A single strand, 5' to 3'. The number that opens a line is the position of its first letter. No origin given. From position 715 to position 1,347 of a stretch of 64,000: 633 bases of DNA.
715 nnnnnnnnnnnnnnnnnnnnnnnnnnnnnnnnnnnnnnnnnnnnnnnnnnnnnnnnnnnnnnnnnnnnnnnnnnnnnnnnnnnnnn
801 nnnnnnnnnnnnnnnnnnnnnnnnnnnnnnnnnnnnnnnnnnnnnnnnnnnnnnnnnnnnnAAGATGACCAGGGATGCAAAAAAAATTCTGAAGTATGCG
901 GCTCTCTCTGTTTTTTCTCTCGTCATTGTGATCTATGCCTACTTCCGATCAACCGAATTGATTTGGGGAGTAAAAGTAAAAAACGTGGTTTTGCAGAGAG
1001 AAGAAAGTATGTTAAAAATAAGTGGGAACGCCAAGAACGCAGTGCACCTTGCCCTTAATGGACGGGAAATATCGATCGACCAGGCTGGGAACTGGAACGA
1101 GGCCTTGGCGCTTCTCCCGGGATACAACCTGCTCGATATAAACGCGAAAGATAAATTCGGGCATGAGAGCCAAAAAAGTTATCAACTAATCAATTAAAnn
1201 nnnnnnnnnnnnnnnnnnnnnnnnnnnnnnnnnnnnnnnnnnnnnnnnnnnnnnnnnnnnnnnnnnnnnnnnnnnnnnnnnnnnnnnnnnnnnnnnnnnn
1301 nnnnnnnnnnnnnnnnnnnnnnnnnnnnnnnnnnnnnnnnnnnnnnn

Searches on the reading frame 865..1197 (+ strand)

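Call 54: search_protein_families(library=ncbifam, proteins=[window:865-1197:+], max_evalue=1)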
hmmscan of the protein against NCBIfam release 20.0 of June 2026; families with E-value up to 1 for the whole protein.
window:865-1197:+ (110 aa): 0 families

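Call 94: search_protein_families(library=pfam, proteins=[window:865-1197:+], max_evalue=0.01)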
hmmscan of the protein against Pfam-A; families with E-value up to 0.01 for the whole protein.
window:865-1197:+ (110 aa): 1 family
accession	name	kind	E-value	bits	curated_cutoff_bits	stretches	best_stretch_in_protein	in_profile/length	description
PF09136.16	Glucodextran_B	-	1.4e-05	25.4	27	1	50-107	19-78/83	Glucodextranase, domain B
